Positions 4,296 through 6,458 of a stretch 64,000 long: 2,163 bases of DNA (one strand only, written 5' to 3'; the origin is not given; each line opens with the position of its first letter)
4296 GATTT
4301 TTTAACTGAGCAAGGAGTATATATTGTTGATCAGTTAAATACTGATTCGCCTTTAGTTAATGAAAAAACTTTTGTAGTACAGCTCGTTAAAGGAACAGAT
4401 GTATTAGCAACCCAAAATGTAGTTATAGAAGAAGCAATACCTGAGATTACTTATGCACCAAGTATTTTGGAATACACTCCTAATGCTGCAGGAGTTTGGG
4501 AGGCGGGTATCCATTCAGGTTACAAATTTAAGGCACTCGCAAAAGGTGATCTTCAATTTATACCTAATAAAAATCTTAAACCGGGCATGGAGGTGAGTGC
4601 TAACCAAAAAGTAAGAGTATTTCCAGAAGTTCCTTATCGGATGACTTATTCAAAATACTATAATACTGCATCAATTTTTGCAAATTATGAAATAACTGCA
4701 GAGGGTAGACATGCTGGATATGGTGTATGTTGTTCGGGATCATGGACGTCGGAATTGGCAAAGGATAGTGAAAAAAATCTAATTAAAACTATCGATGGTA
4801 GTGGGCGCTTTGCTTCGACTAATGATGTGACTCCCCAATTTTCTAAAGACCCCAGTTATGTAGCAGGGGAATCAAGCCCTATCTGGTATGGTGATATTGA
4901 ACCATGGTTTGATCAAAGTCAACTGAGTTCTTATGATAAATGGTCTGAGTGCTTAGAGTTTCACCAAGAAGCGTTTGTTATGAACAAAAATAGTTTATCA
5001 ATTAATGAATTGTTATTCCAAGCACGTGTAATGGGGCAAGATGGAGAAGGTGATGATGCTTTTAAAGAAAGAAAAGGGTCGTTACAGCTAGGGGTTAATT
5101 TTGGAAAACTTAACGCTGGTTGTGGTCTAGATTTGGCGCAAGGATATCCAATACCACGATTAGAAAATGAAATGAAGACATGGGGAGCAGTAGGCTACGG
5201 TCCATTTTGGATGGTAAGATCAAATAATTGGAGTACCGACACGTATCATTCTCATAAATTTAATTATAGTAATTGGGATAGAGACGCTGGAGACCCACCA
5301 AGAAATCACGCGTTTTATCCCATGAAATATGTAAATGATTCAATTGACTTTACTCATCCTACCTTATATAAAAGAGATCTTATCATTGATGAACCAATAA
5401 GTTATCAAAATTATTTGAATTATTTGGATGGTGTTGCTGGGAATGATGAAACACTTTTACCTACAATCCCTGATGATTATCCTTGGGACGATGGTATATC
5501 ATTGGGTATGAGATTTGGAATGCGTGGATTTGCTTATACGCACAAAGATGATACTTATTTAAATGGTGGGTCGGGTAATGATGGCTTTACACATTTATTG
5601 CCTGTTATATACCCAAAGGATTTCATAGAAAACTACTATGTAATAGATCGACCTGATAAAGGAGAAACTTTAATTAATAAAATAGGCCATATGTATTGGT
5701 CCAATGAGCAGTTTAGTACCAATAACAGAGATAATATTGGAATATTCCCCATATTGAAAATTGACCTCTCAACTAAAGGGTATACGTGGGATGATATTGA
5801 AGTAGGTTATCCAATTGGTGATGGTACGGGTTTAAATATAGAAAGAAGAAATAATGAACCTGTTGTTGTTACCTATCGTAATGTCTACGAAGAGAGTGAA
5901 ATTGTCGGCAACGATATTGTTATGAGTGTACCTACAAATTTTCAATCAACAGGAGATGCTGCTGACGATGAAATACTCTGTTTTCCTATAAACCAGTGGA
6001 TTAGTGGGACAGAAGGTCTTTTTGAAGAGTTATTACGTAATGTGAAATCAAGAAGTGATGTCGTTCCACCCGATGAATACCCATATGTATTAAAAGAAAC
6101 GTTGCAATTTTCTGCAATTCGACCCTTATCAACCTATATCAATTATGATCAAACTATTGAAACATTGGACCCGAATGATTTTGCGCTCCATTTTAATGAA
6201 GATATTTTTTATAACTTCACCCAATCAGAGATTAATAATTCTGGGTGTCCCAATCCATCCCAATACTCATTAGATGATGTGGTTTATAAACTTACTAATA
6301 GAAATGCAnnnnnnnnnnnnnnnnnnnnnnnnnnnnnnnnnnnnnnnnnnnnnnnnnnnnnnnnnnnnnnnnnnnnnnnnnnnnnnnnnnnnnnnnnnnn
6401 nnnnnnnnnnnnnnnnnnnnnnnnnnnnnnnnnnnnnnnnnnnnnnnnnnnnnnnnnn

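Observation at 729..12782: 4017-aa protein with a large central region I cannot assign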

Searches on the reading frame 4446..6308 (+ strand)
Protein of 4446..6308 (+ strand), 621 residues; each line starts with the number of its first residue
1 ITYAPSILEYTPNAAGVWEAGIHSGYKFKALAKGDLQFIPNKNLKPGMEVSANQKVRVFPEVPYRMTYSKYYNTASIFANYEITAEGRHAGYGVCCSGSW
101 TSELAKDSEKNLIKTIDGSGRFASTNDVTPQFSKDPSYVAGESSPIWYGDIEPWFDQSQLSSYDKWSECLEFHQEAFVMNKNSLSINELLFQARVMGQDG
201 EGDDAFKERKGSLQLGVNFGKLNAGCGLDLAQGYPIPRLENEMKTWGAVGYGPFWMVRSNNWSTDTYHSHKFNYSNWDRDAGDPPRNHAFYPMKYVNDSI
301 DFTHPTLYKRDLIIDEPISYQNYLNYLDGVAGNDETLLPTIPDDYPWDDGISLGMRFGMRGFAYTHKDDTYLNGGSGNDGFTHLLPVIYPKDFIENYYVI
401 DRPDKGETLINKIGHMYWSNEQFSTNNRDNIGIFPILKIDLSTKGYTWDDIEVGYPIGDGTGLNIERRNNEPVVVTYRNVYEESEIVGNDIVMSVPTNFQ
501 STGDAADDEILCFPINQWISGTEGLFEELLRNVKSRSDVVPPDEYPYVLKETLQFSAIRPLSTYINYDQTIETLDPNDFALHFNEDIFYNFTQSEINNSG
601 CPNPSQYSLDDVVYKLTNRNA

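Call 31: search_solved_structures(query=A1, max_evalue=10)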
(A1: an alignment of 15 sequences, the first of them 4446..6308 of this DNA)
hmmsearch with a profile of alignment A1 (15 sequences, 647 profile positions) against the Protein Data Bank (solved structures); distinct sequences matched with E-value up to 10: 1.
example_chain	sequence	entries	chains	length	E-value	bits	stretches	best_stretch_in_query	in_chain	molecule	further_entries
2ebr_A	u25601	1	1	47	1.6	10.8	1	390-424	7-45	Nuclear pore complex protein Nup153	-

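Call 32: search_protein_families(library=pfam, alignment_id=A1, max_evalue=1)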
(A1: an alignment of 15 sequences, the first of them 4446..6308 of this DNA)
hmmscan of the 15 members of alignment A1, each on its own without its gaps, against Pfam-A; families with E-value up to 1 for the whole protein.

A. member 1, window:4446-6308:+ (621 aa): 0 families

B. families by the number of members that match (of 15 scanned): 1 family
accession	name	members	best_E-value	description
PF08608.17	Wyosine_form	1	0.084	Wyosine base formation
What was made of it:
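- No family or PDB match was found, even with a 15-sequence profile (calls 31, 32).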

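Call 41: predict_structure(alignment_id=A1)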
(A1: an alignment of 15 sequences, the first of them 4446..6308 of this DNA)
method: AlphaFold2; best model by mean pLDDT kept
length: 621 residues; sequences in the alignment: 15
mean_pLDDT: 60.3   pTM: 0.57
mean pLDDT of the five models: 60.3, 58.7, 55.8, 50.3, 49.4
residues with pLDDT >= 90: 0; 70-90: 203; 50-70: 242; < 50: 176
segments of 3 or more residues with pLDDT < 50: 1-14, 16-25, 90-96, 118-128, 153-189, 203-207, 222-252, 256-285, 349-354, 376-383, 482-485, 518-523
pLDDT, mean of each block of 10 residues (from residue 1): 42 42 49 61 69 84 83 64 55 49 54 53 45 69 68 41 37 33 37 52 47 55 44 43 33 46 37 38 47 58 71 75 62 61 64 56 79 53 63 83 57 76 72 83 81 73 67 58 51 67 74 60 57 76 73 73 57 69 78 78 76 80 69
secondary structure, 60 per line:
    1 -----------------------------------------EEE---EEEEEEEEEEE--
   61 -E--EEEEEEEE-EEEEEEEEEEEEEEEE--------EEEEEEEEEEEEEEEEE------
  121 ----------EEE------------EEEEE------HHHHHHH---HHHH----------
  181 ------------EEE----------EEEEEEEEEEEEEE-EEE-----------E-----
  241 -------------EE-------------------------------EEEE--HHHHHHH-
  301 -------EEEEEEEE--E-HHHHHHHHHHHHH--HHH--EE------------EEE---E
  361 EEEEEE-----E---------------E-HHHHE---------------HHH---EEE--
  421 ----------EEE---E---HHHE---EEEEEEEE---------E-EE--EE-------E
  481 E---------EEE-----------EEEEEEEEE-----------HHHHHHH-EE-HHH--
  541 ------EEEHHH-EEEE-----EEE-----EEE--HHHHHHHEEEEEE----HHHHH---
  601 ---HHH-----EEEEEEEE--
elements in order: E42-44 E48-58 E65-72 E74-89 E98-114 E131-133 E146-150 H157-163 H167-170 E193-195 E206-219 E221-223 E287-290 H293-299 E308-315 H320-332 E354-356 E360-366 H390-393 E416-418 E431-433 E448-455 E491-493 E505-513 H525-531 E547-549 E554-557 E563-565 E571-573 H576-582 E583-588 H593-597 E612-619

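Call 52: fold_search(model_id=the predicted structure, library=pdb)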
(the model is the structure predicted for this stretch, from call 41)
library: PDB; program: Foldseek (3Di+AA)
matches with E <= 10: 156; with E <= 0.001: 0
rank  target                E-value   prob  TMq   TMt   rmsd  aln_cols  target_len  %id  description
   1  9mvu_B                5.8e-01  0.01  0.07  0.07  26.2       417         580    8  C6 Herpes Virus Simplex Neutralizing Nanobody Bound to HSV Glycoprotein gB (released 2025-08-13)
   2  9mvu_A                6.5e-01  0.01  0.07  0.08  26.1       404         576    8  C6 Herpes Virus Simplex Neutralizing Nanobody Bound to HSV Glycoprotein gB (released 2025-08-13)
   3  7kdd_A                8.1e-01  0.02  0.08  0.08  27.1       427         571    8  HCMV postfusion gB in complex with SM5-1 Fab (released 2021-03-17)
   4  5cxf_A                1.5e+00  0.01  0.07  0.07  20.8       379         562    7  Crystal structure of the extracellular domain of glycoprotein B from Human Cytomegalovirus (released 2015-10-28)
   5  9e5v_A                1.6e+00  0.01  0.07  0.07  26.8       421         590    7  The postfusion conformation of herpes simplex virus type 1 (HSV-1) glycoprotein B (gB) (released 2026-03-18)
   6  9dd8_A                2.0e+00  0.01  0.07  0.07  27.4       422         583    7  Cryo-EM structure of neutralizing human antibody D48 in complex with HSV-1 glycoprotein B trimer gB-Ecto.516P (released 2025-09-10)
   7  5xeb_A                2.1e+00  0.02  0.09  0.13  25.5       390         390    8  Structure of the envelope glycoprotein of Dhori virus (released 2017-10-04)
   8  3duz                  2.1e+00  0.01  0.08  0.10  24.7       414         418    8  Crystal structure of the postfusion form of baculovirus fusion protein GP64 (released 2008-09-16)
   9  5zkx_C                2.4e+00  0.02  0.09  0.12  25.5       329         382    8  The postfusion structure of human-infecting Bourbon virus envelope glycoprotein (released 2019-03-27)
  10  9ddc_A                2.4e+00  0.01  0.07  0.07  26.5       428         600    6  Cryo-EM structure of gB-Ecto.516P, an HSV-1 glycoprotein B extracellular domain (released 2025-09-10)
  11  4l1r_A                2.4e+00  0.01  0.07  0.07  26.6       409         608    7  Glycoprotein B from Herpes Simplex Virus type 1, A549T Rate-of-Entry mutant, low-pH (released 2013-06-26)
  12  2xom_A                2.4e+00  0.01  0.03  0.09  38.4        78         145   17  Atomic resolution structure of TmCBM61 in complex with beta-1,4- galactotriose (released 2010-09-08)
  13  9jms_B                2.4e+00  0.01  0.06  0.06  21.7       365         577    8  Cryo-EM structure of VZV gB and FAB 16F9 complex (released 2025-09-24)
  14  4gej_J                2.5e+00  0.02  0.04  0.15  25.2        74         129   12  N-terminal domain of VDUP-1 (released 2013-02-27)
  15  4gej_E                2.7e+00  0.06  0.05  0.16  26.1        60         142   10  N-terminal domain of VDUP-1 (released 2013-02-27)
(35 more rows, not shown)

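Call 94: fold_search(model_id=the predicted structure, library=viral)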
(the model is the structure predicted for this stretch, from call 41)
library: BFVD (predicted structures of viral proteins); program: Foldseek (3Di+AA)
matches with E <= 10: 300; with E <= 0.001: 0
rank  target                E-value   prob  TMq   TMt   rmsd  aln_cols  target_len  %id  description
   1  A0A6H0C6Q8            6.8e-02  0.11  0.10  0.11  28.1       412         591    8  Glycoprotein [Primus virus]
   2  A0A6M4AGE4            9.0e-02  0.07  0.09  0.09  36.0       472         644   10  (no name in the UniProt tables at hand)
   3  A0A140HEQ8            1.1e-01  0.14  0.10  0.10  49.6       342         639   10  (no name in the UniProt tables at hand)
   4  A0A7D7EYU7            1.7e-01  0.06  0.10  0.11  20.1       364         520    7  Glycoprotein [hymenopteran rhabdo-related virus 38]
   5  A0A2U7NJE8            3.5e-01  0.04  0.06  0.08  25.2       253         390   10  Uncharacterized protein [Pseudomonas phage PspYZU05]
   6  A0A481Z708            3.5e-01  0.02  0.05  0.06  51.5       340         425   11  Uncharacterized protein [Pithovirus LCPAC202]
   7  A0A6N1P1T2            3.5e-01  0.02  0.06  0.09  28.4       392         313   12  Putative orfan [Tupanvirus soda lake]
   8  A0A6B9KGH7            5.7e-01  0.04  0.09  0.11  19.7       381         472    8  Putative glycoprotein (Fragment) [Atrato Rhabdo-like virus 2]
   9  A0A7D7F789            6.4e-01  0.03  0.08  0.07  36.6       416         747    9  Glycoprotein [Hemipteran rhabdo-related virus OKIAV30]
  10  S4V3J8                7.5e-01  0.05  0.12  0.11  39.1       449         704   10  (no name in the UniProt tables at hand)
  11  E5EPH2                7.9e-01  0.08  0.06  0.22  11.9       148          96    8  Uncharacterized protein [Acinetobacter phage Acj9]
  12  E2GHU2                7.9e-01  0.01  0.05  0.09  36.8       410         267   10  Glycoprotein B (Fragment) [Elephant endotheliotropic herpesvirus 1B]
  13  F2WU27                7.9e-01  0.01  0.06  0.07  35.4       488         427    8  Glycoprotein B (Fragment) [Equid gammaherpesvirus 2]
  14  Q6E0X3                9.3e-01  0.03  0.06  0.07  15.2       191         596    6  G protein [Maize fine streak virus]
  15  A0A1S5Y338            9.3e-01  0.01  0.02  0.09  33.4        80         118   16  Uncharacterized protein [uncultured archaeal virus]
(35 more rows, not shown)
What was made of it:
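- Its top Foldseek hits in two libraries are repeatedly class III viral fusion glycoproteins (calls 52, 94).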
